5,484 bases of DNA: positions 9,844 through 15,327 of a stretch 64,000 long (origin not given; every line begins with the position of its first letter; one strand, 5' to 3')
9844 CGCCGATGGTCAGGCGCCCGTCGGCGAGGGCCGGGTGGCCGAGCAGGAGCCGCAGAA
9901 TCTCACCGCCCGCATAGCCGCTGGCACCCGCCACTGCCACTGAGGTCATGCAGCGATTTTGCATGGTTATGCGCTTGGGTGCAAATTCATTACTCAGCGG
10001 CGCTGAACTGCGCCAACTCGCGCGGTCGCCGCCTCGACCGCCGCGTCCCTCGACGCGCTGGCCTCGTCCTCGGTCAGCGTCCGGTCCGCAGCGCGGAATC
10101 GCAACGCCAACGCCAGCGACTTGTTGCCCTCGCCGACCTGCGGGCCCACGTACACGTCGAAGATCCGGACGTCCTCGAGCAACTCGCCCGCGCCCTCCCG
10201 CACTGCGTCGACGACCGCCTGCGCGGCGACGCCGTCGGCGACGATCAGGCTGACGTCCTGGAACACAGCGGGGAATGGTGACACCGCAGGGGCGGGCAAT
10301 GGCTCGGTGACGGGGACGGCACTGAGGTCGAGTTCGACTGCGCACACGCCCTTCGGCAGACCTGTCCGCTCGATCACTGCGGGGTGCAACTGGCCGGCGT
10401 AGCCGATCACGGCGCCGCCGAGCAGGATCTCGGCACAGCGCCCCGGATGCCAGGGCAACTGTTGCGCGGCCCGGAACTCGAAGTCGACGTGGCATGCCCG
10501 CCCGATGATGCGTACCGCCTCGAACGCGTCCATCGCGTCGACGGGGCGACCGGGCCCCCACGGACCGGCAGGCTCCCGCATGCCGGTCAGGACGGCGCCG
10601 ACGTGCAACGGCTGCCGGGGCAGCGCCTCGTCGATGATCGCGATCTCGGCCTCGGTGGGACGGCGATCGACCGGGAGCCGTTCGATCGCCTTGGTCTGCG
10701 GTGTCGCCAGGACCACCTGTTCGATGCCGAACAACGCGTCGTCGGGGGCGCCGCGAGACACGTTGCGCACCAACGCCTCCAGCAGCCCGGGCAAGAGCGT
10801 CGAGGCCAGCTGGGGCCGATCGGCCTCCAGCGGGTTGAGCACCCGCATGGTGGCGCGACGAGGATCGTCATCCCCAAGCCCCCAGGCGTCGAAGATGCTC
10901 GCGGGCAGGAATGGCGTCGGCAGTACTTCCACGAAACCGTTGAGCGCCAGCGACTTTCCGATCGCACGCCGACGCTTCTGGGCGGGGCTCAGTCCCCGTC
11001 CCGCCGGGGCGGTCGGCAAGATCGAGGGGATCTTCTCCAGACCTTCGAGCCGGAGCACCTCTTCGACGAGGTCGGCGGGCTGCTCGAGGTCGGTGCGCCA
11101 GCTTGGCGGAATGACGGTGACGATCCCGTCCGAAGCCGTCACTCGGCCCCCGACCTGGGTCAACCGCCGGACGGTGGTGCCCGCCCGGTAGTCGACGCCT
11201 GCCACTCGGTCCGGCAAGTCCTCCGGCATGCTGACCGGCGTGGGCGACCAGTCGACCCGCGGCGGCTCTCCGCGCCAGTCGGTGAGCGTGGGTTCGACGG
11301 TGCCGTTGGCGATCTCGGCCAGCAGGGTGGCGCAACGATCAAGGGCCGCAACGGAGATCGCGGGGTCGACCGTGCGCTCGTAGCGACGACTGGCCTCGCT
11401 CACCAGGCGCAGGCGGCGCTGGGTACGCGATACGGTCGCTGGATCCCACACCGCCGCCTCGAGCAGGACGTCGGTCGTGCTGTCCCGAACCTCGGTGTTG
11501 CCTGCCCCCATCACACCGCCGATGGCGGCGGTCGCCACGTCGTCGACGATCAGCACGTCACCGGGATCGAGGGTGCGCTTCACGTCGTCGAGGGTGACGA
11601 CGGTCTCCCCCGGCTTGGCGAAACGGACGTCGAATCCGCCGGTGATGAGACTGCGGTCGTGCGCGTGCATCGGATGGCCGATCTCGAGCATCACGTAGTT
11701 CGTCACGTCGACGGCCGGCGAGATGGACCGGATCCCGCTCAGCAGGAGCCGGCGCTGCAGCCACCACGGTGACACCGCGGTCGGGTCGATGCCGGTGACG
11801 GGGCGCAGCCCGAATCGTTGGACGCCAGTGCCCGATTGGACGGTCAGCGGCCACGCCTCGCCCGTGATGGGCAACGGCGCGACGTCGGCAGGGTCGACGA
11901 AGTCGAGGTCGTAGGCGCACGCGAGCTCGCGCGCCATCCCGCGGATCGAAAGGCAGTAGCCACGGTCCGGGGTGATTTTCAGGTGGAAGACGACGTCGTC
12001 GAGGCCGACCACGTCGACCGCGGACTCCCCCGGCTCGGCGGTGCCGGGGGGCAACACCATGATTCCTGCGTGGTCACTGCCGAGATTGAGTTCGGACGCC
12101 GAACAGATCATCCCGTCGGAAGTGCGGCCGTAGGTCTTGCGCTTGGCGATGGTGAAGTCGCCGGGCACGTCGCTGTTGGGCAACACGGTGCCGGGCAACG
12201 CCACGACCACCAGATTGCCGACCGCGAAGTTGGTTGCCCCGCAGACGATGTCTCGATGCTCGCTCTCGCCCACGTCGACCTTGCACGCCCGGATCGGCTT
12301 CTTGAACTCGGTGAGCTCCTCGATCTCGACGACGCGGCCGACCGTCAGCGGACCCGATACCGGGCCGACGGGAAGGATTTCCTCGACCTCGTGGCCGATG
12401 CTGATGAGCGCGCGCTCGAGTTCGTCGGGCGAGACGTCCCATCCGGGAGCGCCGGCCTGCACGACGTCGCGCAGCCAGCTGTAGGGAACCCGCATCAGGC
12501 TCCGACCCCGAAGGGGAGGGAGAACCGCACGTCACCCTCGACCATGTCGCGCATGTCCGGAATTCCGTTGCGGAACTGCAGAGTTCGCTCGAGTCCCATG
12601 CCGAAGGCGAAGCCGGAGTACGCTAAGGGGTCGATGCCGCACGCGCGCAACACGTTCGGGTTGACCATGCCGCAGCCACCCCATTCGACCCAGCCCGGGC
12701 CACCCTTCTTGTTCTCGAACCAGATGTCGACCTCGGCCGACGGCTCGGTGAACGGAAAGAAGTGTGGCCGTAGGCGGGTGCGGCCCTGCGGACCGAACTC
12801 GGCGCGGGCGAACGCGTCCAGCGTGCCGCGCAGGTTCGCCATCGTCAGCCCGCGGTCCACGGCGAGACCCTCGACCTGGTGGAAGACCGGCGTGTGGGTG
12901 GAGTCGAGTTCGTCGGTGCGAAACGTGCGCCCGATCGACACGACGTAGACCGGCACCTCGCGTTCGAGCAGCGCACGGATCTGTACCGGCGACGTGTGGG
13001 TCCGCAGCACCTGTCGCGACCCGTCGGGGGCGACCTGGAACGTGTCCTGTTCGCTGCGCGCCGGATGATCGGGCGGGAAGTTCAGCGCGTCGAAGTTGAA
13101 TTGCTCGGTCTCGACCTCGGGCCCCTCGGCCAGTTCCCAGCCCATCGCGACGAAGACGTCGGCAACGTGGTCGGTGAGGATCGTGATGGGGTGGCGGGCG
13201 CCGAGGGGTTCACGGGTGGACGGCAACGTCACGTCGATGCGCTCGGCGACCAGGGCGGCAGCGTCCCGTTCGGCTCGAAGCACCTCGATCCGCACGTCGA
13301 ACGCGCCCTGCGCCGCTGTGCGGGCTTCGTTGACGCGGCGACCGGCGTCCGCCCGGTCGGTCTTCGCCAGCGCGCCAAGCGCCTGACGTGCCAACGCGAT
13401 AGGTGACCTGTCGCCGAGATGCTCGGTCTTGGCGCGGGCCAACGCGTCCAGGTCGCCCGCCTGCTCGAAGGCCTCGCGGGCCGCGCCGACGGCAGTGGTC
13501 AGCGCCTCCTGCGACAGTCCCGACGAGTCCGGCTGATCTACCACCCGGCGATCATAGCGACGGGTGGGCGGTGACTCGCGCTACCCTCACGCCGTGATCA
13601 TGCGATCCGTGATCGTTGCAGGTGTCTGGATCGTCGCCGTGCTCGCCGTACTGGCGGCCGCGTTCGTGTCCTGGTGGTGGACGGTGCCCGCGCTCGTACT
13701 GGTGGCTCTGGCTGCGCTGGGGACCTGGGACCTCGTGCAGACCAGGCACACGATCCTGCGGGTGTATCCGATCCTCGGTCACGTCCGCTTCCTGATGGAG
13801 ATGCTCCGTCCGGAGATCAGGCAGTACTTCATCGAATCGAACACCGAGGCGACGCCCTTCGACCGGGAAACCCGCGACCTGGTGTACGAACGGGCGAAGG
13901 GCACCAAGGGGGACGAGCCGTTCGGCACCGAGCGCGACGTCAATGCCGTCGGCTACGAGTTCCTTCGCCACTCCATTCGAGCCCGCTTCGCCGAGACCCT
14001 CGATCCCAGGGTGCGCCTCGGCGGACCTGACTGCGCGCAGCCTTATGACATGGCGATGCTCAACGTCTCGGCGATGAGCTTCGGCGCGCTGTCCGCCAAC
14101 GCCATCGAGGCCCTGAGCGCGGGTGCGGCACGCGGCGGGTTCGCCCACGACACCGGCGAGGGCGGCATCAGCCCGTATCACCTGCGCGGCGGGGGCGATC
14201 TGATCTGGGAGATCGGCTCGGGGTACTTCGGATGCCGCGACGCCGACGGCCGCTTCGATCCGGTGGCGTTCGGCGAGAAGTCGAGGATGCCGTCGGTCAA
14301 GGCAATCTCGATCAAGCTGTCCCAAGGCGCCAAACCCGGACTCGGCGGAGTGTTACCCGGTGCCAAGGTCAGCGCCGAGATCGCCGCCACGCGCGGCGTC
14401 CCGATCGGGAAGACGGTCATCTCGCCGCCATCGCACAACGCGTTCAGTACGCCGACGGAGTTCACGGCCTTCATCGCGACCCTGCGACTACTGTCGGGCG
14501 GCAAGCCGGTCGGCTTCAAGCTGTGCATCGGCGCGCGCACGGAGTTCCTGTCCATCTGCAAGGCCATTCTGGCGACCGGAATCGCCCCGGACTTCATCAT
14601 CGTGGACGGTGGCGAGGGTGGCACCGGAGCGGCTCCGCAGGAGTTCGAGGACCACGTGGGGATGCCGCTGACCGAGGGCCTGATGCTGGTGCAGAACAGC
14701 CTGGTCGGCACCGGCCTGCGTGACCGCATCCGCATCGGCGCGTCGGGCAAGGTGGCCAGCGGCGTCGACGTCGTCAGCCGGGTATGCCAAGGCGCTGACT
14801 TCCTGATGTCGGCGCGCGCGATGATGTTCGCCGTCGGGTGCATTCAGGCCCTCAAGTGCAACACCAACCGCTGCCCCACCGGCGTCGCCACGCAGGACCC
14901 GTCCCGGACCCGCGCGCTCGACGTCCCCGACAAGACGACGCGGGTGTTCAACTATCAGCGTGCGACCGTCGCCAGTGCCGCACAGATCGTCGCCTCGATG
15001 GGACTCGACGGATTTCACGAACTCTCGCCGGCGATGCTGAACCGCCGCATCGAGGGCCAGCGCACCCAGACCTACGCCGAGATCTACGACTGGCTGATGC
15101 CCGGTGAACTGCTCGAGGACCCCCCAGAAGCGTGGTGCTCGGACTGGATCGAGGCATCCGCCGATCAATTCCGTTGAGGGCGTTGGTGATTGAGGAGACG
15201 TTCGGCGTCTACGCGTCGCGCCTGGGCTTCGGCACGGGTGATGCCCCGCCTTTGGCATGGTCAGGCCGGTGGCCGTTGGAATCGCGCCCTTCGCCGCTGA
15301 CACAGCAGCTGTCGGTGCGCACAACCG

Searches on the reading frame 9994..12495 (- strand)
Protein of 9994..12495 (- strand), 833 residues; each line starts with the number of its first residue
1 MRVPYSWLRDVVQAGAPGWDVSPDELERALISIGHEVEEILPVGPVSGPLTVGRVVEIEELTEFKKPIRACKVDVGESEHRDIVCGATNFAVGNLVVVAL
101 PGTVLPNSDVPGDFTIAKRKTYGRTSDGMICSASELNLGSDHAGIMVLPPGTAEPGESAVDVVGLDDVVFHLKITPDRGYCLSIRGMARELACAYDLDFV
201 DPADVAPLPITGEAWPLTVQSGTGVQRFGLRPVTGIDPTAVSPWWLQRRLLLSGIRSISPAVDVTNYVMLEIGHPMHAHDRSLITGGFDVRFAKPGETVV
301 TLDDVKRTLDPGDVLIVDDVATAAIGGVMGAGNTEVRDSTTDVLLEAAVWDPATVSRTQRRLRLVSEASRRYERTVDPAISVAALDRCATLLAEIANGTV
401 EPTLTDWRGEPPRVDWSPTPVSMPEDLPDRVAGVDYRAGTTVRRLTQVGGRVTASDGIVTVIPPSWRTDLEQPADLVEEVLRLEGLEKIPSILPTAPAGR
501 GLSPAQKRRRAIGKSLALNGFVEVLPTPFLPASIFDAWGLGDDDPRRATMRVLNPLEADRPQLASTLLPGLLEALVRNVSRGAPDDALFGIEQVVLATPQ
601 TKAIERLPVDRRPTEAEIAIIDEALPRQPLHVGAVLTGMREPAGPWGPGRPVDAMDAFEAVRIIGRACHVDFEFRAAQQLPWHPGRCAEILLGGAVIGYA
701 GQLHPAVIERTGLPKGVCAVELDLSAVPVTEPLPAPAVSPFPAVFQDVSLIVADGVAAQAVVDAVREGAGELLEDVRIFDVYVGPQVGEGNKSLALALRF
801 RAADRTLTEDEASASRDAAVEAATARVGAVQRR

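Call 92: search_protein_families(library=pfam, proteins=[window:9994-12495:-], max_evalue=0.00001)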
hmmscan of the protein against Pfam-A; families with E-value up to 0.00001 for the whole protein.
window:9994-12495:- (833 aa): 5 families
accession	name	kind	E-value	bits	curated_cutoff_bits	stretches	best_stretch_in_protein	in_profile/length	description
PF03483.22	B3_4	-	2.8e-60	203.3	29.3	1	226-397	3-174/174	B3/4 domain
PF17759.6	tRNA_synthFbeta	-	4e-53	180.5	22.4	1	489-724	1-214/214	Phenylalanyl tRNA synthetase beta chain CLM domain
PF03147.19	FDX-ACB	-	3.5e-24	85.5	31.1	1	739-832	1-94/94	Ferredoxin-fold anticodon binding domain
PF01588.26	tRNA_bind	-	8.7e-19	67.9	27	1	50-157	1-95/96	Putative tRNA binding domain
PF03484.21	B5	-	1.7e-14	54.2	28.6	1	424-485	4-66/67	tRNA synthetase B5 domain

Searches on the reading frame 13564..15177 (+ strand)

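Call 92: search_protein_families(library=pfam, proteins=[window:13564-15177:+], max_evalue=0.00001)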
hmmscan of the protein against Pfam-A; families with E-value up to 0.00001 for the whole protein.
window:13564-15177:+ (537 aa): 1 family
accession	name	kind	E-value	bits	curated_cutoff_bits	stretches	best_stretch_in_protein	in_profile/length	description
PF01645.23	Glu_synthase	-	5.1e-84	283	20.4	1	166-481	69-368/369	Conserved region in glutamate synthase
